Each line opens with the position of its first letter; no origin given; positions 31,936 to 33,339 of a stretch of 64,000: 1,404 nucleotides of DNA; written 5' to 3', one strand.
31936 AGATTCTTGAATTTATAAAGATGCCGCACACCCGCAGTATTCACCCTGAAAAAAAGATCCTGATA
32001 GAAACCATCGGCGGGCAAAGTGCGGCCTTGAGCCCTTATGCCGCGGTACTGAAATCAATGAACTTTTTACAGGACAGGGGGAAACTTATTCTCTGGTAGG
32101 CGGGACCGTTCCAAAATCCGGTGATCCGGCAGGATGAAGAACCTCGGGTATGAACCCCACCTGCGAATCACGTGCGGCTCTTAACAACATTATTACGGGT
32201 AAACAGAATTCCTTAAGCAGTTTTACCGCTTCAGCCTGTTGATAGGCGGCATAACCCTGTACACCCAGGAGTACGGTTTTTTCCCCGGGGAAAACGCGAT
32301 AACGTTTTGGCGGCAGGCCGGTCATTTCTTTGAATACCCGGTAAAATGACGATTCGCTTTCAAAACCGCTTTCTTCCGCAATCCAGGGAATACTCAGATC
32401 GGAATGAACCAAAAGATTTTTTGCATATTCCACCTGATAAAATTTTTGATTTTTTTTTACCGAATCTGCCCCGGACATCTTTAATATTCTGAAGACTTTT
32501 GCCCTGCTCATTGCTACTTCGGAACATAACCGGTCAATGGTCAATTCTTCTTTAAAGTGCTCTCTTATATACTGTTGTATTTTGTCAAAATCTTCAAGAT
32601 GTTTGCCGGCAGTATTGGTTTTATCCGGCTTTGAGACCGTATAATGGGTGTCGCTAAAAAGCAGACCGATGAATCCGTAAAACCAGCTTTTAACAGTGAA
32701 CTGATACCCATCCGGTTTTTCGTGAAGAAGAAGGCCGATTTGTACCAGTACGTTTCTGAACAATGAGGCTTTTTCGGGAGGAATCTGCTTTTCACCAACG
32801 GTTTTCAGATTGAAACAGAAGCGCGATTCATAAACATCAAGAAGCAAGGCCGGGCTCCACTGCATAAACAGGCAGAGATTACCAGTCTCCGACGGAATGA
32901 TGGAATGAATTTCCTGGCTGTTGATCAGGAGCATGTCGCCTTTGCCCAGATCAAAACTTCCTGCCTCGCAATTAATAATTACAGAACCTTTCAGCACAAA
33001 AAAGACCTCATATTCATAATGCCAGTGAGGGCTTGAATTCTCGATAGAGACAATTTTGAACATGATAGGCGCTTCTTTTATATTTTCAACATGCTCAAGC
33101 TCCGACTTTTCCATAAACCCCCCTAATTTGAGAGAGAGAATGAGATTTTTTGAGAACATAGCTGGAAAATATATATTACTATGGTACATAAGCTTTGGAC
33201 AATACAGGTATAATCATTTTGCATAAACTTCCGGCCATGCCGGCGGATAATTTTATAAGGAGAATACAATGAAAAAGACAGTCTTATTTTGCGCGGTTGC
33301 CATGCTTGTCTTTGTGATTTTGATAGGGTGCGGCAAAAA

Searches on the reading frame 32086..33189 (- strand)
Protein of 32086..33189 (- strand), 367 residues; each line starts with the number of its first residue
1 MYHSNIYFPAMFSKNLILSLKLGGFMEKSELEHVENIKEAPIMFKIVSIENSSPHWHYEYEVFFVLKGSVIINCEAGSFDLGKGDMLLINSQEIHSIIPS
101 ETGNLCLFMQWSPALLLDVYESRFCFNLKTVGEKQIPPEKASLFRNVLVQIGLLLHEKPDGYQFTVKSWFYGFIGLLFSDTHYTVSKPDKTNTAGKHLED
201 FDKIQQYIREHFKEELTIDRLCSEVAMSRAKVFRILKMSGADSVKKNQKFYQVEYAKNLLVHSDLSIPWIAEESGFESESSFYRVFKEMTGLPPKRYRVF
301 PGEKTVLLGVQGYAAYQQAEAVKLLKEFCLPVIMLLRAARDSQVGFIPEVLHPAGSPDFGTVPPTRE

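Call 80: search_protein_families(library=pfam, proteins=[window:32086-33189:-], max_evalue=0.0001)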
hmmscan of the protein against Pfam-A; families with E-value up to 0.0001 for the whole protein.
window:32086-33189:- (367 aa): 4 families
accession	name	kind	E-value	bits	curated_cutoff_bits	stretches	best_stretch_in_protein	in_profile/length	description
PF12833.13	HTH_18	-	3.5e-14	53.3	33.6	1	221-298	1-78/80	Helix-turn-helix domain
PF02311.25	AraC_binding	-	9.7e-10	38.8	21.1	1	53-109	17-73/135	AraC-like ligand binding domain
PF00165.29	HTH_AraC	-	2.6e-09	37.4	26.6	1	262-298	6-41/42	Bacterial regulatory helix-turn-helix proteins, AraC family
PF07883.17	Cupin_2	-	1.5e-06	28.2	27.2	1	52-98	11-57/70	Cupin domain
